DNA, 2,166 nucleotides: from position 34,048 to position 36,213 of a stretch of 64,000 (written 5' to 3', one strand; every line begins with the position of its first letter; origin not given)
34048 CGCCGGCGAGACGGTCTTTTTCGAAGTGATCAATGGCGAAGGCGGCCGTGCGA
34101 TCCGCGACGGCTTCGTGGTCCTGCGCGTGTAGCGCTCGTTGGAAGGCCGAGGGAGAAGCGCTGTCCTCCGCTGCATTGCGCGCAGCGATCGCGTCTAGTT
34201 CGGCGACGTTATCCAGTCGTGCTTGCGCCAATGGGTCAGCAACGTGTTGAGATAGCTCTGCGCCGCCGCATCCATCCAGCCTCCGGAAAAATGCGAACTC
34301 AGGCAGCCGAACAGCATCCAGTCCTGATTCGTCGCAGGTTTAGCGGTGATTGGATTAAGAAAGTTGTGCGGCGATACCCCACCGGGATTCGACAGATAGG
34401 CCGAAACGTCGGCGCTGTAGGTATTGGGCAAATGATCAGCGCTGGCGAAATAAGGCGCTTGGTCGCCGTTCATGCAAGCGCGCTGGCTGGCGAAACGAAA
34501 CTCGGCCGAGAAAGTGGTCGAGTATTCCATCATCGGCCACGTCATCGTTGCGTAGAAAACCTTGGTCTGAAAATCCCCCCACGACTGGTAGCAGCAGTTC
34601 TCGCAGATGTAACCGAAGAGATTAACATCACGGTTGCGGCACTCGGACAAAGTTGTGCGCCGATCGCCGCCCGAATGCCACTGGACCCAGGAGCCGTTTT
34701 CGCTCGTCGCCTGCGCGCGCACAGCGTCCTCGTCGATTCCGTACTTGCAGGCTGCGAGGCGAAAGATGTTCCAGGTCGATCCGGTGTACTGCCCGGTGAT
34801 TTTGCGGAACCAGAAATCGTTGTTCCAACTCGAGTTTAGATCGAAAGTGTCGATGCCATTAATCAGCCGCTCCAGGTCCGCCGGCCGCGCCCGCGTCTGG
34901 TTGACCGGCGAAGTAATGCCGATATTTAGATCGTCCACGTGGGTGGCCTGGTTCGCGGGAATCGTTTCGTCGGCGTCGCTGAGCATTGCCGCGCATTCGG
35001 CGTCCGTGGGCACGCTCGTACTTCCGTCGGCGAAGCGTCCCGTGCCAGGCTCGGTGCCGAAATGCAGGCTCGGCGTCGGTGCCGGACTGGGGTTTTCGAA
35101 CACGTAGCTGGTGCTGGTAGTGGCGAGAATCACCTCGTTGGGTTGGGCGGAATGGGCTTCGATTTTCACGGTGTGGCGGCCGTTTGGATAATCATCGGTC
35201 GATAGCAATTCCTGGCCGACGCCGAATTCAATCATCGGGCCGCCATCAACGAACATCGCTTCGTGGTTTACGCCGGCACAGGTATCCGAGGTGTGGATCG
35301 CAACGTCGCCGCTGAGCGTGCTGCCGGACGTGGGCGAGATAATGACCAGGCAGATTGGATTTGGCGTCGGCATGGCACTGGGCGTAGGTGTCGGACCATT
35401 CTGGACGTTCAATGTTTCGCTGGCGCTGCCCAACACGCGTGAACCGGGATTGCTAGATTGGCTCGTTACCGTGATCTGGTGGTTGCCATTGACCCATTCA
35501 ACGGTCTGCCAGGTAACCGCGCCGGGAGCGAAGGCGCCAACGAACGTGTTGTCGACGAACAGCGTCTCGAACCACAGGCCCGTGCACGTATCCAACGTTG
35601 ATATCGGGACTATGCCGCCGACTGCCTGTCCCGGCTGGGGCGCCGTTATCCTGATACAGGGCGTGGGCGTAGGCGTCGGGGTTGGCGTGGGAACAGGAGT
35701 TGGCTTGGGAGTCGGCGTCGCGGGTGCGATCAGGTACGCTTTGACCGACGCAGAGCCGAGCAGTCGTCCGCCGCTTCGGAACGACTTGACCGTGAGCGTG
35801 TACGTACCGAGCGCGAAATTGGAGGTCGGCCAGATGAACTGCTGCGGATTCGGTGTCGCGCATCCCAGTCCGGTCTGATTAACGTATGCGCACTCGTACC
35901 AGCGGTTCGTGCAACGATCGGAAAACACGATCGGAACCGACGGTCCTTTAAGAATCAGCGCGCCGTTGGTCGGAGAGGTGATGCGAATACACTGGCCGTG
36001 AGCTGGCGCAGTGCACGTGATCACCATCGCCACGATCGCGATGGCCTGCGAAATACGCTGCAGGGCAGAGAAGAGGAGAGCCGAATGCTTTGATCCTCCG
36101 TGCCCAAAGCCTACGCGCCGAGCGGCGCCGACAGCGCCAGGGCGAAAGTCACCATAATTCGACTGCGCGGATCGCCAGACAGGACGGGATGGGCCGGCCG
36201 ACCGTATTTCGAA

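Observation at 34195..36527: Low-GC inserted gene for a secreted Ig-repeat protein with an unrecognised Cys-rich C-terminal domain, inserted between duplicated MaoC paralogs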

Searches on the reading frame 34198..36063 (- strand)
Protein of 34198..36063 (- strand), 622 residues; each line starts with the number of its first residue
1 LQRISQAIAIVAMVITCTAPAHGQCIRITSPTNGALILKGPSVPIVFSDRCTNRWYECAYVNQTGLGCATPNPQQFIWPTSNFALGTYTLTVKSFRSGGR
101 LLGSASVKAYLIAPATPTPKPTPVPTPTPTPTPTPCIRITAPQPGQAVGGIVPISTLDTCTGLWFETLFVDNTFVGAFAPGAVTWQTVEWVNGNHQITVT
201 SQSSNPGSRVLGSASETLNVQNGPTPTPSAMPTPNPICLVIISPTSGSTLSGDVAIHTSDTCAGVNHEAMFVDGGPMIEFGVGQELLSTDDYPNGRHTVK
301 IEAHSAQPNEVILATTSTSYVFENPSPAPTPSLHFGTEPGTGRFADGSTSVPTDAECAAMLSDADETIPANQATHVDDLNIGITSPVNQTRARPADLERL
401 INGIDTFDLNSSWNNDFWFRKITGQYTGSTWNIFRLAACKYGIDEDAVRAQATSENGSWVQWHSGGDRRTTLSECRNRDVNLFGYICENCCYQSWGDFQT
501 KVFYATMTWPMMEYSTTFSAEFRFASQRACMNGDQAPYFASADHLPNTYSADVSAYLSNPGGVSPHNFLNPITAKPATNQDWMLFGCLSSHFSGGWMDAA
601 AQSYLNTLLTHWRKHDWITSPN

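Call 5: find_homologous_proteins(query=window:34198-35994:-, max_evalue=0.001)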
Query seq(599 aa) (599 aa): 56 proteins with E <= 0.001 among 8000 candidates.
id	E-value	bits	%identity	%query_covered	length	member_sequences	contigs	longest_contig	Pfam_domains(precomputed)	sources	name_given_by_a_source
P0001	0.0e+0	1407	100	100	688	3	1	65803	PF17957.8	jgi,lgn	jgi:hypothetical protein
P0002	0.0e+0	1053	75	100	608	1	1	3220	PF17957.8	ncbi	-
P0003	3.3e-180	619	51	93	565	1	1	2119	-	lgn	-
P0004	2.3e-78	282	31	85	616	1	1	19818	-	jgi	jgi:hypothetical protein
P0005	1.4e-74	270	45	49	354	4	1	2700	-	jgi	-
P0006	3.0e-73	265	42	54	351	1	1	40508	-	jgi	jgi:hypothetical protein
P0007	5.0e-73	264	27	63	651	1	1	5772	-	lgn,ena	-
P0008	4.8e-72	261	45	48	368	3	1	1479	-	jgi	jgi:hypothetical protein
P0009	1.5e-71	260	35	80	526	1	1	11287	-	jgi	jgi:hypothetical protein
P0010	5.3e-70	255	35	82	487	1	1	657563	-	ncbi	-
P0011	1.0e-68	250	42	54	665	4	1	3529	PF13641.13,PF00535.33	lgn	-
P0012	1.2e-68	250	43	49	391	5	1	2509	-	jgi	jgi:hypothetical protein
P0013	1.2e-68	250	44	48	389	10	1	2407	-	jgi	jgi:hypothetical protein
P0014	1.3e-68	250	43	51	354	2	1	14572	-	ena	-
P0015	3.8e-68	248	30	80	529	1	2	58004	-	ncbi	-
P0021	7.9e-64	234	28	80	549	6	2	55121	PF17957.8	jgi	jgi:hypothetical protein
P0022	4.9e-62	228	30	90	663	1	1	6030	PF17957.8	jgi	jgi:hypothetical protein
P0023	3.2e-61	226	32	78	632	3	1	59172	-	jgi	jgi:hypothetical protein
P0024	3.4e-61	225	33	78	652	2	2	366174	-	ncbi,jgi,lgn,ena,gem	-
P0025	9.8e-57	211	29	80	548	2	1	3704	PF17957.8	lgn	-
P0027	5.4e-55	205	38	63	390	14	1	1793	PF17957.8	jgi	jgi:hypothetical protein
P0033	2.2e-48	183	36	60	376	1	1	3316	PF17957.8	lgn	-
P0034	7.0e-48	181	34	62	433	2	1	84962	-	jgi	jgi:hypothetical protein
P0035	8.7e-48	181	35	63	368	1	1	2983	PF17957.8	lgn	-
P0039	7.0e-45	172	41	44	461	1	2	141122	-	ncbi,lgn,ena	-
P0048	2.3e-36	143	32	62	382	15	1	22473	PF17957.8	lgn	-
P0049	1.3e-33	134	25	99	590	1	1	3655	PF17957.8,PF06832.19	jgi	jgi:Bacterial Ig domain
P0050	9.8e-23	98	48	22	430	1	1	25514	-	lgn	-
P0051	9.1e-21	92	29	47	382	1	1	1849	PF17957.8,PF06832.19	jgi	jgi:hypothetical protein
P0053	1.2e-11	62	23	34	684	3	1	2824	PF17957.8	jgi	jgi:chitodextrinase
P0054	1.2e-10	58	26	47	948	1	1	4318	PF13768.13,PF00498.32,PF17957.8,PF00092.35,PF13519.13,PF16697.11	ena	-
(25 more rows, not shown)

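Call 9: find_encoding_contigs(protein=P0001, flank=10000, max_places=3)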
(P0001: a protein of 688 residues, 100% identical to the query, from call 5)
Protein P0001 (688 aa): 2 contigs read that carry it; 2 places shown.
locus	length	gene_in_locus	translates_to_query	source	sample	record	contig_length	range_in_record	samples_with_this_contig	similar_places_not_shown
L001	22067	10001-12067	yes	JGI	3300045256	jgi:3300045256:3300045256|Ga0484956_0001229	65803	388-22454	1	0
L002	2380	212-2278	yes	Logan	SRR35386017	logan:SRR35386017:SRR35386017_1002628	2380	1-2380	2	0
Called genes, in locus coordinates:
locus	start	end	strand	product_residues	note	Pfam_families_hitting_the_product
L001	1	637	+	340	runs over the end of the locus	?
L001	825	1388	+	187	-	PF01862:PvlArgDC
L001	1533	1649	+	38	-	-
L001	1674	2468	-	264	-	PF06778:Chlor_dismutase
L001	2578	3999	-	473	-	PF01656:CbiA, PF13500:AAA_26 (weak), PF07685:GATase_3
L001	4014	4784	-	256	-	PF00903:Glyoxalase (weak), PF13468:Glyoxalase_3, PF13669:Glyoxalase_4, PF18029:Glyoxalase_6 (faint), PF22677:Ble-like_N (faint)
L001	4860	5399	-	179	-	PF10099:RskA_C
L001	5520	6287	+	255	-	PF13489:Methyltransf_23, PF05175:MTS (weak), PF13847:Methyltransf_31, PF08241:Methyltransf_11, PF08242:Methyltransf_12, PF13649:Methyltransf_25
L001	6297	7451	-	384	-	PF02771:Acyl-CoA_dh_N, PF02770:Acyl-CoA_dh_M, PF00441:Acyl-CoA_dh_1, PF08028:Acyl-CoA_dh_2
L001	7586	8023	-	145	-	-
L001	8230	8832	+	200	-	-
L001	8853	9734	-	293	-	PF13452:FAS1_DH_region, PF01575:MaoC_dehydratas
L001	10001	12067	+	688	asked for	PF17957:Big_7 (faint)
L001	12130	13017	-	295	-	PF13452:FAS1_DH_region, PF01575:MaoC_dehydratas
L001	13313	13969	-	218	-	PF09335:VTT_dom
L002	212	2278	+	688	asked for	PF17957:Big_7 (faint)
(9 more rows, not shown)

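Call 24: find_encoding_contigs(protein=P0002, flank=10000, max_places=4)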
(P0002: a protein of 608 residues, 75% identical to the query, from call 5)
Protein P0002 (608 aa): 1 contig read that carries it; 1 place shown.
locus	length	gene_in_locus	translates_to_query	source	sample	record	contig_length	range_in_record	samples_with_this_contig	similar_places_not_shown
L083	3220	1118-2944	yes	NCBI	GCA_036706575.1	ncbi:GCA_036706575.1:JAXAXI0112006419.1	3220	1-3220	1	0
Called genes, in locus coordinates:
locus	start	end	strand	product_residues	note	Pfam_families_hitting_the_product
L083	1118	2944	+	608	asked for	PF17957:Big_7 (faint)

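Call 25: find_encoding_contigs(protein=P0003, flank=10000, max_places=4)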
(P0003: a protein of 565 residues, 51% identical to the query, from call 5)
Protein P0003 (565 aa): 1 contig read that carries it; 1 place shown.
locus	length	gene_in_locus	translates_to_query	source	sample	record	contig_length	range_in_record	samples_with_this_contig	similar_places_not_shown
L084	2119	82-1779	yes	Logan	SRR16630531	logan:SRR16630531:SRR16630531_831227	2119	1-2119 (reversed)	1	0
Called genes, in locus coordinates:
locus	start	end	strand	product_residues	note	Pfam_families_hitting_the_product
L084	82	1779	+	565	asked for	-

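Call 27: find_encoding_contigs(protein=P0010, flank=8000, max_places=2)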
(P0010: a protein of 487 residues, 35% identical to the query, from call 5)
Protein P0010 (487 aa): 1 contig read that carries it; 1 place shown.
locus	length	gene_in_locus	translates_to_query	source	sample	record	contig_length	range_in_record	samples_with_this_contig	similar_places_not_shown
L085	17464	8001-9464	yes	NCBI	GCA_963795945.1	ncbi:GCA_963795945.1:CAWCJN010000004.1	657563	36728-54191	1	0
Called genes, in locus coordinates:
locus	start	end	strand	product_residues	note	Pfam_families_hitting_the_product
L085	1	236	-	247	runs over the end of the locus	PF12686:DUF3800 (weak)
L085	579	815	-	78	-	PF13683:rve_3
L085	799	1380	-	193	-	PF13276:HTH_21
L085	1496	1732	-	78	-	PF01527:HTH_Tnp_1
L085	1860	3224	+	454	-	-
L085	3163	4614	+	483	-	-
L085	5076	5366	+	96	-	-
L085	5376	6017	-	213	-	-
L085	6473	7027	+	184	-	PF01548:DEDD_Tnp_IS110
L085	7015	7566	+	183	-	PF02371:Transposase_20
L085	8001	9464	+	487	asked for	-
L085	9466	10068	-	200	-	-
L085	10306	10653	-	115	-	-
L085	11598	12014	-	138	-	PF13470:PIN_3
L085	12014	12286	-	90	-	PF16762:RHH_6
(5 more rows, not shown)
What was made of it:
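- On Genomic island / mobile element: One family member, P0010, does lie between IS110 and IS3 transposase genes (call 27).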

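Call 28: find_encoding_contigs(protein=P0024, flank=8000, max_places=2)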
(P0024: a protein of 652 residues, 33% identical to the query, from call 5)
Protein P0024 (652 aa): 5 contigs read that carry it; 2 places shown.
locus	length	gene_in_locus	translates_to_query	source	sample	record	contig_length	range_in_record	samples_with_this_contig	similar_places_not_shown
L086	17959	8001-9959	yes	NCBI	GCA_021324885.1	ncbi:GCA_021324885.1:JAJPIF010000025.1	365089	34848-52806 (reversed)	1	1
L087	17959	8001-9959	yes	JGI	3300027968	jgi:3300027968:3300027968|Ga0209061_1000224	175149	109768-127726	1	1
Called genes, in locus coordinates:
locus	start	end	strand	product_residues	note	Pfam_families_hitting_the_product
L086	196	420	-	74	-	PF12728:HTH_17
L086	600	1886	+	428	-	PF00202:Aminotran_3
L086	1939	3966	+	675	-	PF00654:Voltage_CLC, PF00571:CBS, PF02080:TrkA_C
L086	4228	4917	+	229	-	PF17935:TetR_C_27 (weak)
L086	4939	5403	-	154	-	PF13577:SnoaL_4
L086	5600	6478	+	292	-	PF08450:SGL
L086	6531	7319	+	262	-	PF00106:adh_short, PF13561:adh_short_C2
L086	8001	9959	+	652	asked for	-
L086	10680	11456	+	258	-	PF02563:Poly_export, PF10531:SLBB, PF22461:SLBB_2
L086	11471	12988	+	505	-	PF02706:Wzz (weak)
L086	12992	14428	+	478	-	PF13191:AAA_16, PF13401:AAA_22, PF01476:LysM (weak)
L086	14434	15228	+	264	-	-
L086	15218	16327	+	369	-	PF01408:GFO_IDH_MocA, PF22725:GFO_IDH_MocA_C3, PF02894:GFO_IDH_MocA_C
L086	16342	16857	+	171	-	PF25084:LbH_EIF2B (weak), PF25087:GMPPB_C (weak), PF00132:Hexapep, PF14602:Hexapep_2 (weak)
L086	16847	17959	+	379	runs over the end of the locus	PF01041:DegT_DnrJ_EryC1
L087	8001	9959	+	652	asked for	-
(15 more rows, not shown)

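Call 29: find_encoding_contigs(protein=P0039, flank=8000, max_places=2)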
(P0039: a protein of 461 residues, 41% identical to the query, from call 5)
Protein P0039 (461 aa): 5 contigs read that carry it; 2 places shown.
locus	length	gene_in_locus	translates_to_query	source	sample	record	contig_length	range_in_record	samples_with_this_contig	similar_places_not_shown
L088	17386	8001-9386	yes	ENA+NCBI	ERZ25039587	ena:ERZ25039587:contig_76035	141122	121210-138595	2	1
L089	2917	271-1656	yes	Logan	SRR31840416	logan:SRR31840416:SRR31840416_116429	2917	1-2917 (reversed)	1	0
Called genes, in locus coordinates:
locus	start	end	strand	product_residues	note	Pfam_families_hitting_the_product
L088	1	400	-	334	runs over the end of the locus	PF02626:CT_A_B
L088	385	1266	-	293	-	PF02682:CT_C_D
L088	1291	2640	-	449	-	PF00202:Aminotran_3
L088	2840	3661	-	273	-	PF03746:LamB_YcsF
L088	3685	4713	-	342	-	PF00296:Bac_luciferase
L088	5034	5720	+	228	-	-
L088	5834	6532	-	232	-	PF07883:Cupin_2 (faint)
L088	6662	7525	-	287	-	PF00106:adh_short, PF08659:KR (weak), PF13561:adh_short_C2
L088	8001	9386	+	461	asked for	-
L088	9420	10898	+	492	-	PF00724:Oxidored_FMN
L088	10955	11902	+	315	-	PF06187:DUF993 (weak)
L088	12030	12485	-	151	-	-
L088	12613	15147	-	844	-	PF08448:PAS_4, PF13188:PAS_8 (faint), PF00512:HisKA, PF02518:HATPase_c, PF00072:Response_reg, PF01627:Hpt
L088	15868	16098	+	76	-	PF13384:HTH_23 (faint), PF12728:HTH_17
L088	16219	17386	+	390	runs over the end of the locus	PF02515:CoA_transf_3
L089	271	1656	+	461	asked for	-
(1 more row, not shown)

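Call 32: search_protein_families(library=pfam, proteins=[P0050], max_evalue=0.1)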
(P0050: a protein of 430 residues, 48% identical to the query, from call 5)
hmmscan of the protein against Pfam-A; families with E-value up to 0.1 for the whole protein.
P0050 (430 aa): 0 families

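Call 34: search_protein_families(library=ncbifam, proteins=[window:34198-36063:-, P0024, P0039, P0011], max_evalue=0.01)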
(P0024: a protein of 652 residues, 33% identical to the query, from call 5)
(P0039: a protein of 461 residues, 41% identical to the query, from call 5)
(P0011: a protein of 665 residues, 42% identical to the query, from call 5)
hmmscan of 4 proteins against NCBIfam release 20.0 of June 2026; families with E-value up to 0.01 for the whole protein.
window:34198-36063:- (622 aa): 0 families

P0024 (652 aa): 2 families
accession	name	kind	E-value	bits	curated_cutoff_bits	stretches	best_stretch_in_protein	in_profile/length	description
NF008084.0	PRK10819.1-5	equivalog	0.00054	19.9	315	1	305-381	62-151/249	TonB system transport protein TonB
NF037973.1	metallo_SslE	exception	0.006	14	3000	1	288-354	30-94/1519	lipoprotein metalloprotease SslE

P0039 (461 aa): 0 families

P0011 (665 aa): 12 families
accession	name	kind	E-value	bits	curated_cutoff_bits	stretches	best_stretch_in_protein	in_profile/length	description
TIGR03937.1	PgaC_IcaA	equivalog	7.6e-12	44.9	422.3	1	12-135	46-161/407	poly-beta-1,6-N-acetyl-D-glucosamine synthase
NF007482.0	PRK10073.1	equivalog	3.1e-09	36.3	423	1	14-122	9-108/334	glycosyltransferase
NF047683.1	TeichurnBiosyTuaG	equivalog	1.6e-08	34.5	400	1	14-82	9-77/252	teichuronic acid biosynthesis protein TuaG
NF053846.1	glyco_with_XrtP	equivalog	1e-07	31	520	1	12-96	42-123/440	XrtP-associated glycosyltransferase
NF045692.1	OglycostaseCruG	equivalog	6e-07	28.7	600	1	14-114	44-142/386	2'-O-glycosyltransferase CruG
TIGR03469.1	HpnB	hypoth_equivalog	1.3e-06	27.7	379.25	1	17-126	50-162/386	hopene-associated glycosyltransferase HpnB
NF053739.1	GlytfEpsEBac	equivalog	4.3e-06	25.9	450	1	17-76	7-67/265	glycosyltransferase EpsE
NF047588.1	GlcsyltransPgfSStrep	equivalog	4.4e-05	22.9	500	1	15-126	5-112/308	glycosyltransferase PgfS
NF041875.1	EPS_EpsD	equivalog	0.00032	20.2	370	1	17-73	5-62/325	exopolysaccharide biosynthesis glycosyltransferase EpsD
NF041391.1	DPhHxTase_Halo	equivalog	0.00066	18.7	375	1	19-63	3-46/213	dolichyl-phosphate hexose transferase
NF038299.1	EPS_HpsN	equivalog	0.0088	15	425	0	15-141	5-123/317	hormogonium polysaccharide biosynthesis glycosyltransferase HpsN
TIGR03965.1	mycofact_glyco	equivalog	0.0091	14.9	280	0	39-135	101-189/467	mycofactocin biosynthesis glycosyltransferase MftF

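Call 35: list_cluster_members(proteins=[P0002, P0010, P0015, P0024, P0039, P0176, P0180, P0182, P0189, P0195])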
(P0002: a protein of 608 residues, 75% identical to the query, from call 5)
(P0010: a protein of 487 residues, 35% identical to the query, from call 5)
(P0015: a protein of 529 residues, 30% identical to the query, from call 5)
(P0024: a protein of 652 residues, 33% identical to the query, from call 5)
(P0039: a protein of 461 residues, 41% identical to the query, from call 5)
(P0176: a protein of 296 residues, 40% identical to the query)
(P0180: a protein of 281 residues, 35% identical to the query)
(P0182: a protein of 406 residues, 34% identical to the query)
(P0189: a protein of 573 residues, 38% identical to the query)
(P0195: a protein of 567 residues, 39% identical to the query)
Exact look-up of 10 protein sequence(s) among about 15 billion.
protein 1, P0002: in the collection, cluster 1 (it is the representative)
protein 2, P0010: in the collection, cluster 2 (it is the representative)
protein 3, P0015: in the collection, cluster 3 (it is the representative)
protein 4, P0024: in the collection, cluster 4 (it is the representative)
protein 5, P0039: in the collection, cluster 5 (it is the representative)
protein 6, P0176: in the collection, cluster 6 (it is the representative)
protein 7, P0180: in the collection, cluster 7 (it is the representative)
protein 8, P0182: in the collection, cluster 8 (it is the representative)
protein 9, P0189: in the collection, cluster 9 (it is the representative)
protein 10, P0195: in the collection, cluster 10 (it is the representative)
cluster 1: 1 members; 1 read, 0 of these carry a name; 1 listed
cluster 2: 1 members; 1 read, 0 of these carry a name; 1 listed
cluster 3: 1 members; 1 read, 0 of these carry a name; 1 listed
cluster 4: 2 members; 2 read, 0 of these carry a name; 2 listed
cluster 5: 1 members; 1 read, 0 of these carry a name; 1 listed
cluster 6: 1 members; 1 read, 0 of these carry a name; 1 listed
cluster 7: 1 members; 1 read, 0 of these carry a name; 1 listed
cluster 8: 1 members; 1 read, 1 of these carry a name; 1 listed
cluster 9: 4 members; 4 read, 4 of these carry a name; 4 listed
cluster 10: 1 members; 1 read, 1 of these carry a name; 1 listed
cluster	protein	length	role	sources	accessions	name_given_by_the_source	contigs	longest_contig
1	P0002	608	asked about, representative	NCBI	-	-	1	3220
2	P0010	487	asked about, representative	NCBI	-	-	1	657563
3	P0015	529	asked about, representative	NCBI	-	-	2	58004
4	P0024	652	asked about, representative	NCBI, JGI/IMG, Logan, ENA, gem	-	-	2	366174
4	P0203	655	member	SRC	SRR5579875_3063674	-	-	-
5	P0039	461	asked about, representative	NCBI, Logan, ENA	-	-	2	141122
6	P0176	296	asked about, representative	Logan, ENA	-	-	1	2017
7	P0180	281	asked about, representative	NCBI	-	-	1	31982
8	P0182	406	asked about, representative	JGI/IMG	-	hypothetical protein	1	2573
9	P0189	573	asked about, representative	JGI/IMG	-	autotransporter family porin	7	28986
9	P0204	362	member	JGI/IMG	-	autotransporter family porin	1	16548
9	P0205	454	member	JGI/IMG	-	autotransporter family porin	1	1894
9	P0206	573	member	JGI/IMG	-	autotransporter family porin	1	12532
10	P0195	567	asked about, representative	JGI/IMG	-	archaellum component FlaF (FlaF/FlaG flagellin family)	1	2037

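Call 45: find_encoding_contigs(protein=P0015, flank=7000, max_places=1)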
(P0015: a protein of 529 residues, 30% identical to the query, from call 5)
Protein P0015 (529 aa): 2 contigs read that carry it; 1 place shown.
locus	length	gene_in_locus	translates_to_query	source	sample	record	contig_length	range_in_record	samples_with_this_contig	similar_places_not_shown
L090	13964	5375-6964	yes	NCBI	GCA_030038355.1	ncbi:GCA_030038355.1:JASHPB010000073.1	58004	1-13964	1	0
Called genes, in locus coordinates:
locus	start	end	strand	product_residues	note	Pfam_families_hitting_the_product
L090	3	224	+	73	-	?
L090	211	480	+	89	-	-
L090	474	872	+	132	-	-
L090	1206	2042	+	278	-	PF02470:MlaD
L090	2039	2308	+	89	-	PF03886:ABC_trans_aux (weak)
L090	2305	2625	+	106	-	PF03886:ABC_trans_aux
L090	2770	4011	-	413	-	PF00144:Beta-lactamase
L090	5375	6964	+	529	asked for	-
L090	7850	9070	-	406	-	PF07690:MFS_1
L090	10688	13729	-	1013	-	PF00873:ACR_tran, PF03176:MMPL, PF02355:SecD_SecF_C (faint)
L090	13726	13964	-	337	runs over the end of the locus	PF25954:Beta-barrel_RND_2 (weak), PF25967:RND-MFP_C, PF25989:YknX_C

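Call 46: find_encoding_contigs(protein=P0006, flank=7000, max_places=1)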
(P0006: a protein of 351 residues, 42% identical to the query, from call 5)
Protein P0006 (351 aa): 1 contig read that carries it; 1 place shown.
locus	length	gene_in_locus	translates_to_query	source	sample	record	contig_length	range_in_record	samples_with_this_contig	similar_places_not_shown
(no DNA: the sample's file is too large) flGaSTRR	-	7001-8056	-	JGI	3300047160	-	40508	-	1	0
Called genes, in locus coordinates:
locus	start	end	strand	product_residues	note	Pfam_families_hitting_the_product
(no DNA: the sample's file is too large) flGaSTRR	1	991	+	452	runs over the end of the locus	PF01943:Polysacc_synt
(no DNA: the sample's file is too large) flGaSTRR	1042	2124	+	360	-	PF00535:Glycos_transf_2, PF10111:Glyco_tranf_2_2, PF13641:Glyco_tranf_2_3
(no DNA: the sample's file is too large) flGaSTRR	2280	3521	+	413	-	PF04932:Wzy_C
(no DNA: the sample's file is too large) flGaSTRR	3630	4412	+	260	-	PF00984:UDPG_MGDP_dh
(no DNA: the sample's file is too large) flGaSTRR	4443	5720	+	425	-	PF13579:Glyco_trans_4_4, PF13439:Glyco_transf_4, PF00534:Glycos_transf_1, PF13692:Glyco_trans_1_4, PF13524:Glyco_trans_1_2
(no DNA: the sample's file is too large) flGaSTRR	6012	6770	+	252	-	PF13641:Glyco_tranf_2_3 (weak)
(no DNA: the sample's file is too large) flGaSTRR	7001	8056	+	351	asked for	-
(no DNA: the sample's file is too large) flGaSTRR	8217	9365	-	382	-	-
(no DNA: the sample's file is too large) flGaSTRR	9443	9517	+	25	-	?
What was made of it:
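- P0006 is the last gene of a Wzx-GT2-Wzy-Ugd-GT4-GT2 cluster (call 46).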
